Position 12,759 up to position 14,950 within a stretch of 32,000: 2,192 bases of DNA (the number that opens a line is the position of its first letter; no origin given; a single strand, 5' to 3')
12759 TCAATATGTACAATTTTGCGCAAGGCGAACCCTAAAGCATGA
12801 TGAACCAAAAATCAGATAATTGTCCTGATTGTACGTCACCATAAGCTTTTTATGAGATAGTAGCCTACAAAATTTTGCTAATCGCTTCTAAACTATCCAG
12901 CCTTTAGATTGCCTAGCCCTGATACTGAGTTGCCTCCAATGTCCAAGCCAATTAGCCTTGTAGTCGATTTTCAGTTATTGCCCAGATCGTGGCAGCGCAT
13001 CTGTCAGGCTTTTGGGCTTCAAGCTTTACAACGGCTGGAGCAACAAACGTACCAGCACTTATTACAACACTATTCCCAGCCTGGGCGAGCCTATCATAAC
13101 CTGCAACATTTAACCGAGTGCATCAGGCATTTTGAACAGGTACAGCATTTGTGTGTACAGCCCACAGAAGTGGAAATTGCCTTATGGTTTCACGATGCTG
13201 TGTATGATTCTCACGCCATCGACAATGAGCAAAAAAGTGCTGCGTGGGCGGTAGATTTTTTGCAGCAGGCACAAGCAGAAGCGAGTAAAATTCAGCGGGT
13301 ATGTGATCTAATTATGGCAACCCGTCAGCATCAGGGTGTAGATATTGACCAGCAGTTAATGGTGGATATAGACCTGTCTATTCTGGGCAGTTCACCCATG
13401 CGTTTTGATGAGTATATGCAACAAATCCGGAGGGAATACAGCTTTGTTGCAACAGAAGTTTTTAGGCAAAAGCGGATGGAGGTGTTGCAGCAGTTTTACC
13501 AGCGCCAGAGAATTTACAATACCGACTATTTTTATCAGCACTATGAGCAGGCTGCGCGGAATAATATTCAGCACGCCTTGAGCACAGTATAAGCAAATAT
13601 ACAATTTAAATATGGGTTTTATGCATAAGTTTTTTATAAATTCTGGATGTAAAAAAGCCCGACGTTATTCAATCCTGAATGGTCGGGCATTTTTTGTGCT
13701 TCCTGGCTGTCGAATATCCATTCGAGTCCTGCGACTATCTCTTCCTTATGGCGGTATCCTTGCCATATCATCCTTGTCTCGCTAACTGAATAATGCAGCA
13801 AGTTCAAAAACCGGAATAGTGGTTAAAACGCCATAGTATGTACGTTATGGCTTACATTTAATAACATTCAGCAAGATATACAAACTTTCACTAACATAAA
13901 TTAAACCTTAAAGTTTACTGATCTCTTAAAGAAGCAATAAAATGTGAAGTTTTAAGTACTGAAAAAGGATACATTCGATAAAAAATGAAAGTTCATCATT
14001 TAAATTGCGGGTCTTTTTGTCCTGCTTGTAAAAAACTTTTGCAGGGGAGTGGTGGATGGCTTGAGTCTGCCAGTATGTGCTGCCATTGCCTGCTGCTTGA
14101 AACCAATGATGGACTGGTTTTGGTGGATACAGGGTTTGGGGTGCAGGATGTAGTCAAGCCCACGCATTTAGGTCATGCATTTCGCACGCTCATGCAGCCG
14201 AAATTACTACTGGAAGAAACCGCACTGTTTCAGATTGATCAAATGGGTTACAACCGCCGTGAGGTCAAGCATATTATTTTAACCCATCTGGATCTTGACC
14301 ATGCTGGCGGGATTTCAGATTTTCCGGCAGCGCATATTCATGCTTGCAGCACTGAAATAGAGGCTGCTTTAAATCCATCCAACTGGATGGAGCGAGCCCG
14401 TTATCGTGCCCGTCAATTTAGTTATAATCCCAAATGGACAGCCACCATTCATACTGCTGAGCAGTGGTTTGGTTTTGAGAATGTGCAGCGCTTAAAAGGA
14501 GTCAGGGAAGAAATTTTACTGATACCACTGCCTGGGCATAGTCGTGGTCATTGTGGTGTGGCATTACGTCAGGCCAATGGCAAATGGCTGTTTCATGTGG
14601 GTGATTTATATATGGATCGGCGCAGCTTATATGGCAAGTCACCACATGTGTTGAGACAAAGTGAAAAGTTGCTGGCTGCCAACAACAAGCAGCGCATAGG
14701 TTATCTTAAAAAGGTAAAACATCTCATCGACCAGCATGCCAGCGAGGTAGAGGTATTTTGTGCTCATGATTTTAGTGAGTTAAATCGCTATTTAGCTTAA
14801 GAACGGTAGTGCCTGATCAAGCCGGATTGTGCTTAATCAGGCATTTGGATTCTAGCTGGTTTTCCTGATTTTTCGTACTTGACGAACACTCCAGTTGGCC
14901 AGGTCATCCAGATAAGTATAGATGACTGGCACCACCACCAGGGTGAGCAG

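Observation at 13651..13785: Unannotated GGA-rich, terminator-ended RNA: candidate Csr/Rsm-family CsrA sponge on the minus strand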

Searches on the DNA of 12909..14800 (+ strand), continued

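Call 86: search_rna_families(source=L214, start=2450, end=3000, threshold=evalue, max_evalue=10)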
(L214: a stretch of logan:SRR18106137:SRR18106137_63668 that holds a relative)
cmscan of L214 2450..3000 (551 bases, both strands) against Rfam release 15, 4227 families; matches with E-value up to 10: 13.
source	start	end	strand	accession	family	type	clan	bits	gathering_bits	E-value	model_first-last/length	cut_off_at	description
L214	2625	2714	-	RF00195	RsmY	Gene; sRNA;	CL00106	24.5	57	0.00058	1-121/121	no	RsmY RNA family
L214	2576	2691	-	RF01770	rimP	Cis-reg; leader;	-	22.3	47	0.3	1-102/102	no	Gammaprotebacteria rimP leader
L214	2580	2663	+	RF02057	STnc40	Gene; sRNA;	-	18.3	45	1.8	1-70/70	no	Salmonella enterica sRNA STnc40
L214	2560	2679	+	RF02070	STnc300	Gene; sRNA;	-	18.2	80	8.3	1-159/159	no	Salmonella enterica sRNA STnc300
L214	2613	2669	+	RF02067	STnc310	Gene; sRNA;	-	16.9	40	1.7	1-61/61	no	Salmonella enterica sRNA STnc310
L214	2585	2659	+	RF01393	isrJ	Gene; sRNA;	-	16.1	37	2.3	1-75/75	no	isrJ Hfq binding RNA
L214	2561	2664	+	RF02150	MESTIT1_3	Gene; lncRNA;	-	15.7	60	0.78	1-99/99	no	MEST intronic transcript 1, antisense RNA conserved region 3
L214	2568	2663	-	RF02901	AaHKsRNA41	Gene; sRNA;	-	15.3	97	0.46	1-187/187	no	Aggregatibacter sRNA 41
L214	2542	2674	+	RF02729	JA01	Gene; sRNA;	-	15.3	111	8.8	1-153/153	no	Aggregatibacter sRNA JA01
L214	2458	2473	-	RF04336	Plastid-petD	Intron;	-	14.1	65.5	5.3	18-33/47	no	Plastid-petD group II-D5 intron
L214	2628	2657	-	RF00584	SNORD105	Gene; snRNA; snoRNA; CD-box;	CL00075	13.5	45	10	1-87/87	no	Small nucleolar RNA SNORD105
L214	2457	2472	-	RF04356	Plastid-ndhA-ndhB-1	Intron;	CL00155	13.4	61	6.6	18-33/49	no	Plastid-ndhA-ndhB-1 group II-D5 intron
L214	2543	2683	+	RF01295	SCARNA7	Gene; snRNA; snoRNA; scaRNA;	-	12.8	65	0.56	1-330/330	no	Small Cajal body-specific RNA 7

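Call 87: search_rna_families(source=L215, start=1704, end=2254, threshold=evalue, max_evalue=10)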
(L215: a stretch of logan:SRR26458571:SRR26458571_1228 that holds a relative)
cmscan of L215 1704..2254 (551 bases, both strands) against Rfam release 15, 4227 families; matches with E-value up to 10: 19.
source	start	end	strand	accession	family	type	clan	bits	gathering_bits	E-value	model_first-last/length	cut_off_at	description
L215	1849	1960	-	RF01770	rimP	Cis-reg; leader;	-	22.2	47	0.31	1-102/102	no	Gammaprotebacteria rimP leader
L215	1884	1943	-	RF02399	NsiR1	Gene; sRNA;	-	21.1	39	0.089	1-60/60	no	Nitrogen stress-induced RNA 1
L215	1866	1928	+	RF02450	ncr1175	Gene; sRNA;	-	20.8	60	0.24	1-110/110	no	Bacillus sRNA ncr1175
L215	1881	1969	-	RF01772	rnk_pseudo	Cis-reg; leader;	-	20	55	0.61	1-108/108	no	Pseudomonas rnk leader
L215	1890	1926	+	RF03316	mir-1263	Gene; miRNA;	-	19.5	95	0.61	1-84/84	no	mir-1263 microRNA precursor family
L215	1887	1928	+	RF04157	MIR9486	Gene; miRNA;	-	19.1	100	0.35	1-119/119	no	MIR9486 microRNA precursor family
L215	1888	1928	+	RF04262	MIR1319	Gene; miRNA;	-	18.1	116.6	1.6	1-119/119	no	MIR1319 microRNA precursor family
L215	1886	1924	-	RF00110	RybB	Gene; sRNA;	-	17.8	40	0.44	32-78/79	no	RybB RNA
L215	1888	1929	+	RF03535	TEG147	Cis-reg;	-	17.3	56.1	1.6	1-60/60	no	Staphylococcus aureus small RNA TEG147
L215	1880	1936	+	RF00933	mir-875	Gene; miRNA;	-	17.1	84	0.85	1-73/73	no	mir-875 microRNA precursor family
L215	2095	2254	-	RF02121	FTX_3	Gene; lncRNA;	-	17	55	2.6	1-147/147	no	FTX transcript, XIST regulator conserved region 3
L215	1874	1935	+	RF02386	sau-19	Gene; sRNA;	-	17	80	3.7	1-75/75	no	Staphylococcus sRNA sau-19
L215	1890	1926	-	RF03463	mir-3036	Gene; miRNA;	-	16.3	70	7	11-46/58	no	mir-3036 microRNA precursor family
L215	1822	1930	+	RF02150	MESTIT1_3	Gene; lncRNA;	-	15.2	60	1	1-99/99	no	MEST intronic transcript 1, antisense RNA conserved region 3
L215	1883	1935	-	RF03653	mir-971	Gene; miRNA;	-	14.5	53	6.1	16-62/77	no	mir-971 microRNA precursor family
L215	1871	1974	-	RF02621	BSnc120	Gene; sRNA;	-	14.4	114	4.6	1-88/88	no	Brucella sRNA 120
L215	1886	1930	-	RF04125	MIR9408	Gene; miRNA;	-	14.4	90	8.4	1-117/117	no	MIR9408 microRNA precursor family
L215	1878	1938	+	RF03653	mir-971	Gene; miRNA;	-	14.1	53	7.4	13-65/77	no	mir-971 microRNA precursor family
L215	1884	1924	+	RF02399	NsiR1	Gene; sRNA;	-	13.5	39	6.6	17-52/60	no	Nitrogen stress-induced RNA 1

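Call 88: search_with_rna_model(model_id=R1, sources=[L001, L002, L003, L004, L005, L006, L007, L008, L009, L010, L088, L089, L090, L091, L092, L093, L094, L095, L096, L097, L098, L099, L100, L101, L102, L103, L104, L105, L106, L107, L108, L109, L110, L111, L112, L113, L114, L115, L116, L117, L118, L119, L120, L121, L122, L123, L124, L125, L126, L127, L128, L129, L130, L131, L132, L133, L134, L135, L136, L137, L138, L139, L140, L141, L142, L143, L144, L145, L146, L147, L148, L149, L150, L151, L152, L153, L154, L155, L156, L157, L158, L159, L160, L161, L162, L163, L164, L165, L166, L167, L212, L213, L217, L218, L219, L220, L087, L210], max_evalue=10)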
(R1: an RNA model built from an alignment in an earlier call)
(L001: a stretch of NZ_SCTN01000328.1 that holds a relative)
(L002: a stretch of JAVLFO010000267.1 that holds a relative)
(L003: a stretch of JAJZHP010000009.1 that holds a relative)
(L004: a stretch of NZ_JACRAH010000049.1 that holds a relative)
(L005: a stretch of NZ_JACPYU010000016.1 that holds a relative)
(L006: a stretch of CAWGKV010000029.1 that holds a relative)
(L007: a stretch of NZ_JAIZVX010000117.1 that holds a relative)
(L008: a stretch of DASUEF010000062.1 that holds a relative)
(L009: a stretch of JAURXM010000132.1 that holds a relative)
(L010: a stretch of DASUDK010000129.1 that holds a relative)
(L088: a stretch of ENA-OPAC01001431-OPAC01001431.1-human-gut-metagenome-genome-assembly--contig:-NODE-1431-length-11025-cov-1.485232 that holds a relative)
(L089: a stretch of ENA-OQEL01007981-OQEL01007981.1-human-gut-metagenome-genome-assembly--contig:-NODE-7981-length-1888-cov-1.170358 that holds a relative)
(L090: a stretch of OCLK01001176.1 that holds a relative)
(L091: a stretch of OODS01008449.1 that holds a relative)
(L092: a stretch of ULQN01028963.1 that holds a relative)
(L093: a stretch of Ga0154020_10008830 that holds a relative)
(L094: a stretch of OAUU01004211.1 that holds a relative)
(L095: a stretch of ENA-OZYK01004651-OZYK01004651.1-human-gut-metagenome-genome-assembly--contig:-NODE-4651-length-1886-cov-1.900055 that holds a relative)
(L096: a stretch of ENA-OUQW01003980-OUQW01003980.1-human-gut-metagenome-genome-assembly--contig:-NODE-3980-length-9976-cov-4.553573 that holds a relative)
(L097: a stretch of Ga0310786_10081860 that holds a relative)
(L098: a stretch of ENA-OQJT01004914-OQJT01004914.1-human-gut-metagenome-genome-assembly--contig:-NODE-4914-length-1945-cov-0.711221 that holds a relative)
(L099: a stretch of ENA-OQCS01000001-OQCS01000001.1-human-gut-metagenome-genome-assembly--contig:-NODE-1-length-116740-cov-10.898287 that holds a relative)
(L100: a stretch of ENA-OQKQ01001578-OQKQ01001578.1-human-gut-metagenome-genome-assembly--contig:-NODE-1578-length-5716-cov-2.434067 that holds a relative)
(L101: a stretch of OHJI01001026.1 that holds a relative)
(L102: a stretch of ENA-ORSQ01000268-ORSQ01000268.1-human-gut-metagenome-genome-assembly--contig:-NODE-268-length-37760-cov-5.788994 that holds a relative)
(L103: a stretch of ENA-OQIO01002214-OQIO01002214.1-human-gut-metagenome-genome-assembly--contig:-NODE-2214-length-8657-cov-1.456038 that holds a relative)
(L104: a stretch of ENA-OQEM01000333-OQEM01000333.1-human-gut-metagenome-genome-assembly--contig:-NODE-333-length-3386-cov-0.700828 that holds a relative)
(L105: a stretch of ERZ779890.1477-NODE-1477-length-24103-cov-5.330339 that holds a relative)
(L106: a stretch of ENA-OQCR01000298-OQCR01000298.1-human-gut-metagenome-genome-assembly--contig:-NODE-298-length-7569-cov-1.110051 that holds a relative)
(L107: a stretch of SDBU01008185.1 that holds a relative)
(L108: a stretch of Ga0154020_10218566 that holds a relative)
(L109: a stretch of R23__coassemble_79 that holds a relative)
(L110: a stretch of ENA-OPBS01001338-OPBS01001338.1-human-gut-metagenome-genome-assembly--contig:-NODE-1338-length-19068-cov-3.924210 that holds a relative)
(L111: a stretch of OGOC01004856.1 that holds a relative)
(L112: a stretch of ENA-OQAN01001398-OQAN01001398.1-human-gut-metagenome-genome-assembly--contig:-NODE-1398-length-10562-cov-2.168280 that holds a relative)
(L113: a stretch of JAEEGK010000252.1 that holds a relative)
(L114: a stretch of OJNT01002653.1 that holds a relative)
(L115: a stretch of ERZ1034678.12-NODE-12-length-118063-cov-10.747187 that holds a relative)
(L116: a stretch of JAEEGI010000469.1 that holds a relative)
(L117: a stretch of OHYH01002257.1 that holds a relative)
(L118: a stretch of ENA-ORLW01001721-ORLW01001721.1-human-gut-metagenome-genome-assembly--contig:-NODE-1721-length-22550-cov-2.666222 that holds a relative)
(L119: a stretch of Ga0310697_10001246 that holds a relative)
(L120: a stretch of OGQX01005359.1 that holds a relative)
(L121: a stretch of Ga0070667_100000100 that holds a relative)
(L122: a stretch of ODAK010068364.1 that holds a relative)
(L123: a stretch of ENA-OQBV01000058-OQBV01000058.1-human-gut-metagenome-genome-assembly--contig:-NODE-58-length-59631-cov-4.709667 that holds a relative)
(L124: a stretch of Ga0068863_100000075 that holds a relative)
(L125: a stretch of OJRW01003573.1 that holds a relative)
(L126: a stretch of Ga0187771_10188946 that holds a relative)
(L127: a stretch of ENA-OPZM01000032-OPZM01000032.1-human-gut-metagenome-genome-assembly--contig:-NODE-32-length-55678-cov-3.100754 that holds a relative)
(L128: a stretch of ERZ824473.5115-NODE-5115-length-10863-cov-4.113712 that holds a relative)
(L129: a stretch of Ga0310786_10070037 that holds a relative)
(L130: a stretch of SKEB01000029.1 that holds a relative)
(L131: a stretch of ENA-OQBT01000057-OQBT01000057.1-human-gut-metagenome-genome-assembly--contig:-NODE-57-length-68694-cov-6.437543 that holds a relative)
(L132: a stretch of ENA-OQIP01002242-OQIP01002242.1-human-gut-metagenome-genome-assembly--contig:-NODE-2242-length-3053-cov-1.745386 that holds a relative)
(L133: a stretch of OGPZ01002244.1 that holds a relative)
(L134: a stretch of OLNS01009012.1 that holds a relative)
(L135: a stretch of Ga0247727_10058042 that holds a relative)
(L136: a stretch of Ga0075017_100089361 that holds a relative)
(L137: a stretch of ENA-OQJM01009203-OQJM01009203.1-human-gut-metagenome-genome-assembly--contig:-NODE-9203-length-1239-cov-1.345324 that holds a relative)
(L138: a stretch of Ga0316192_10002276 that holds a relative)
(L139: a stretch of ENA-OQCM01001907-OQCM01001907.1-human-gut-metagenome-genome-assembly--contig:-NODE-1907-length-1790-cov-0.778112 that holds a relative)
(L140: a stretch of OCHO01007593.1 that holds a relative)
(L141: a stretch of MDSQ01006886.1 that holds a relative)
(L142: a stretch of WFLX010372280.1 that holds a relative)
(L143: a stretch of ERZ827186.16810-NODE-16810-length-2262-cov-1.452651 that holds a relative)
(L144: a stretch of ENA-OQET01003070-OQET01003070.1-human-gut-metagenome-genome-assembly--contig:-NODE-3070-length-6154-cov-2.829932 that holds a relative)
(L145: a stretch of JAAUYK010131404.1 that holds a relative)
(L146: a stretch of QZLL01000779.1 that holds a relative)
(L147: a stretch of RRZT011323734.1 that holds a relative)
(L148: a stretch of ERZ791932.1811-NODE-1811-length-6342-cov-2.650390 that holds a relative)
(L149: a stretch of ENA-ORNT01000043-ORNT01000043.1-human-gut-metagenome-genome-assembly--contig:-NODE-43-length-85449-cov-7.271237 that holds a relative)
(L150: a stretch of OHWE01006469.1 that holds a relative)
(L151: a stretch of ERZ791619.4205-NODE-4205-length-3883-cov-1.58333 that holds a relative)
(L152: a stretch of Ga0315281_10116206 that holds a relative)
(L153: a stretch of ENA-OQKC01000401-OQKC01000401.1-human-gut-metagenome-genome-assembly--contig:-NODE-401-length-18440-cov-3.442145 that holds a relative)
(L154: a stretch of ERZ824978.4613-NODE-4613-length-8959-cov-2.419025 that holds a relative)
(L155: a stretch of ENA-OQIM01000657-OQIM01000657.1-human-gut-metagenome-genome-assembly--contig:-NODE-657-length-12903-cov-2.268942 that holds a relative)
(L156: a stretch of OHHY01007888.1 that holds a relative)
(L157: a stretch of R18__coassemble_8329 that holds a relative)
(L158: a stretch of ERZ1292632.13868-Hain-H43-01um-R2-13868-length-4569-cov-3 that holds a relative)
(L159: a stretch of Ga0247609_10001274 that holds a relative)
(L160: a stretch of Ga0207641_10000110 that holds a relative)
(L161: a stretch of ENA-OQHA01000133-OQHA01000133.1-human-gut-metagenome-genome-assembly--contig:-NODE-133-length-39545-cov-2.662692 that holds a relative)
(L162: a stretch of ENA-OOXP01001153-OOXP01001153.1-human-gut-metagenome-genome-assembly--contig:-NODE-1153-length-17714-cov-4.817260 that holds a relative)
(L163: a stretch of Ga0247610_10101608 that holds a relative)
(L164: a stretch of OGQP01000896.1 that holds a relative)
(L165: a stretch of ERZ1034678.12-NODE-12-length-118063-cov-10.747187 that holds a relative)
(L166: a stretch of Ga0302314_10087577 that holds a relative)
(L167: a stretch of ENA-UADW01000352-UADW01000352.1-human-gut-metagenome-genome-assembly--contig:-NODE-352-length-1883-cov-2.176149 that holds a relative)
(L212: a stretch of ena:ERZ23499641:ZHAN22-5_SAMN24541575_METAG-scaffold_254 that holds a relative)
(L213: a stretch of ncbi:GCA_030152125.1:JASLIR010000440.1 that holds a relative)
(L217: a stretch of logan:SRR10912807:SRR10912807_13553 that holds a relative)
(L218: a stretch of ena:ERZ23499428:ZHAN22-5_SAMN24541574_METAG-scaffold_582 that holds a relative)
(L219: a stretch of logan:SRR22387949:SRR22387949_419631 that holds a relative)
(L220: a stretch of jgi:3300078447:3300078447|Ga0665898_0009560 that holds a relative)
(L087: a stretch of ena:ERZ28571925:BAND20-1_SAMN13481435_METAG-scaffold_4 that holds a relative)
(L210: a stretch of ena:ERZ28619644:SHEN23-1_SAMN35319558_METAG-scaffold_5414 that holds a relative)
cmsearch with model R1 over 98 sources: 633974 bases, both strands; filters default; matches with E-value up to 10: 87.
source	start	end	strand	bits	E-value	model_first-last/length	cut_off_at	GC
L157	2376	2420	+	20.2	0.017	20-68/154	no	0.38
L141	2760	2804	+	18.4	0.046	18-70/154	no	0.4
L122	2782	2942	-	17.3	0.088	1-154/154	no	0.37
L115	724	765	-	15.9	0.19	20-54/154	no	0.52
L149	1355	1396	+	15.9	0.19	20-54/154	no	0.52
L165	9545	9586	-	15.9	0.19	20-54/154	no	0.52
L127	7128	7299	-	15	0.31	1-154/154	no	0.41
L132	27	106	+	15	0.31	1-154/154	no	0.52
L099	1971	2144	+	14.9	0.33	1-154/154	no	0.4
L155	11215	11388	-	14.9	0.33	1-154/154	no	0.4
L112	2534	2708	+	14.7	0.36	1-154/154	no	0.4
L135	697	731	-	14.4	0.44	20-53/154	no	0.54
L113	6723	6770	-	14.3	0.46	20-64/154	no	0.48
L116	1149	1196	+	14.3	0.46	20-64/154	no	0.48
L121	6229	6266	-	14.1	0.51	20-56/154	no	0.58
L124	10665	10702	-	14.1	0.51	20-56/154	no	0.58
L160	10805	10842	-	14.1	0.51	20-56/154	no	0.58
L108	1031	1066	+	14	0.56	20-54/154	no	0.39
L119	472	519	+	13.6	0.67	20-64/154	no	0.48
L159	4775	4822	-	13.6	0.67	20-64/154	no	0.48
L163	664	711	-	13.6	0.67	20-64/154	no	0.48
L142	815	934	-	13.4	0.76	1-154/154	no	0.34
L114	4982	5156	-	12.8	1.1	1-154/154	no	0.41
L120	4985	5158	-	12.8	1.1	1-154/154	no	0.4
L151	3772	3827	-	12.7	1.1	98-154/154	no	0.34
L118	262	400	+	12.7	1.2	1-154/154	no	0.39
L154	5534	5707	-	12.6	1.2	1-154/154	no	0.4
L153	6911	7084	-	12.6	1.2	1-154/154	no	0.4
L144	4023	4137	-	12.1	1.6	1-154/154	no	0.36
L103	4076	4249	+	12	1.7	1-154/154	no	0.41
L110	5774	5947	-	12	1.7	1-154/154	no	0.41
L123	2530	2703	+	12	1.7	1-154/154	no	0.41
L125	4179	4352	+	12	1.7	1-154/154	no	0.41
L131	2162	2335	+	12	1.7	1-154/154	no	0.41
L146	9481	9654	-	12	1.7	1-154/154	no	0.41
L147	4041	4214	+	12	1.7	1-154/154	no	0.41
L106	4496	4670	+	11.8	1.9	1-154/154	no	0.41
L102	7447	7560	-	10.8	3.3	1-154/154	no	0.36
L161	2260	2317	+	10.1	5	1-62/154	3'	0.53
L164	2345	2423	+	9.9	5.5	1-154/154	no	0.49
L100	337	414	+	9.4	7.1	1-154/154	no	0.29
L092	3358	3422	+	9.4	7.1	7-71/154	no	0.51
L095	879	943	-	9.4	7.1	7-71/154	no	0.51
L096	9279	9343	+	9.4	7.1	7-71/154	no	0.51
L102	4575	4639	-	9.4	7.1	7-71/154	no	0.51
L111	2130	2194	-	9.4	7.1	7-71/154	no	0.51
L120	2112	2176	-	9.4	7.1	7-71/154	no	0.51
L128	1491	1555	-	9.4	7.1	7-71/154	no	0.51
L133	10537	10601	+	9.4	7.1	7-71/154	no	0.51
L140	2390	2454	+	9.4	7.1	7-71/154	no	0.51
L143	368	432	-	9.4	7.1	7-71/154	no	0.51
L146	6607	6671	-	9.4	7.1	7-71/154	no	0.51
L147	7024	7088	+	9.4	7.1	7-71/154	no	0.51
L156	1866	1930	+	9.4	7.1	7-71/154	no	0.51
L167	129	193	-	9.4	7.1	7-71/154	no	0.51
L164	6496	6644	+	9.2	8.3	1-154/154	no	0.34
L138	9972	10029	+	9.1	8.5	20-65/154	no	0.59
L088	503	567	-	9.1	8.6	7-71/154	no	0.52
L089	1685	1749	+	9.1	8.6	7-71/154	no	0.52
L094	174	238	-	9.1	8.6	7-71/154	no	0.52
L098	725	789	+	9.1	8.6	7-71/154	no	0.52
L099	4952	5016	+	9.1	8.6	7-71/154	no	0.52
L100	3204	3268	+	9.1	8.6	7-71/154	no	0.52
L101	6684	6748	-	9.1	8.6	7-71/154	no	0.52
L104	2995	3059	-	9.1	8.6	7-71/154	no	0.52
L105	2870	2934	+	9.1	8.6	7-71/154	no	0.52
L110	2900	2964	-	9.1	8.6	7-71/154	no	0.52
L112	5514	5578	+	9.1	8.6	7-71/154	no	0.52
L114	2109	2173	-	9.1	8.6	7-71/154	no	0.52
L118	3211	3275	+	9.1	8.6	7-71/154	no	0.52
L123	5514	5578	+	9.1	8.6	7-71/154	no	0.52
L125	7162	7226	+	9.1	8.6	7-71/154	no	0.52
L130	1418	1482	+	9.1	8.6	7-71/154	no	0.52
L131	5145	5209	+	9.1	8.6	7-71/154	no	0.52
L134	627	691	-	9.1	8.6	7-71/154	no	0.52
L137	197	261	-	9.1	8.6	7-71/154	no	0.52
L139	865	929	+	9.1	8.6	7-71/154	no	0.52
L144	1146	1210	-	9.1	8.6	7-71/154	no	0.52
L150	2056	2120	-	9.1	8.6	7-71/154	no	0.52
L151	927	991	-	9.1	8.6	7-71/154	no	0.52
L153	4040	4104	-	9.1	8.6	7-71/154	no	0.52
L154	2662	2726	-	9.1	8.6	7-71/154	no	0.52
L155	8342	8406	-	9.1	8.6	7-71/154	no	0.52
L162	8856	8920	-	9.1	8.6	7-71/154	no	0.52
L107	10322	10356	+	9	8.8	20-53/154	no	0.6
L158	616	652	-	9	9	20-53/154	no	0.51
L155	63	109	+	8.8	9.9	100-154/154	no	0.4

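Call 95: search_rna_families(source=L214, start=2450, end=3000, threshold=evalue, max_evalue=0.01, show_alignments=1)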
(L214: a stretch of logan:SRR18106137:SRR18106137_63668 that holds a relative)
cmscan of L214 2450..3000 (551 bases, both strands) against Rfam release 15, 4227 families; matches with E-value up to 0.01: 1.
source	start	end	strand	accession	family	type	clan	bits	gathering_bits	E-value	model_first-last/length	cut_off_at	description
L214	2625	2714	-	RF00195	RsmY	Gene; sRNA;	CL00106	24.5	57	0.00058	1-121/121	no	RsmY RNA family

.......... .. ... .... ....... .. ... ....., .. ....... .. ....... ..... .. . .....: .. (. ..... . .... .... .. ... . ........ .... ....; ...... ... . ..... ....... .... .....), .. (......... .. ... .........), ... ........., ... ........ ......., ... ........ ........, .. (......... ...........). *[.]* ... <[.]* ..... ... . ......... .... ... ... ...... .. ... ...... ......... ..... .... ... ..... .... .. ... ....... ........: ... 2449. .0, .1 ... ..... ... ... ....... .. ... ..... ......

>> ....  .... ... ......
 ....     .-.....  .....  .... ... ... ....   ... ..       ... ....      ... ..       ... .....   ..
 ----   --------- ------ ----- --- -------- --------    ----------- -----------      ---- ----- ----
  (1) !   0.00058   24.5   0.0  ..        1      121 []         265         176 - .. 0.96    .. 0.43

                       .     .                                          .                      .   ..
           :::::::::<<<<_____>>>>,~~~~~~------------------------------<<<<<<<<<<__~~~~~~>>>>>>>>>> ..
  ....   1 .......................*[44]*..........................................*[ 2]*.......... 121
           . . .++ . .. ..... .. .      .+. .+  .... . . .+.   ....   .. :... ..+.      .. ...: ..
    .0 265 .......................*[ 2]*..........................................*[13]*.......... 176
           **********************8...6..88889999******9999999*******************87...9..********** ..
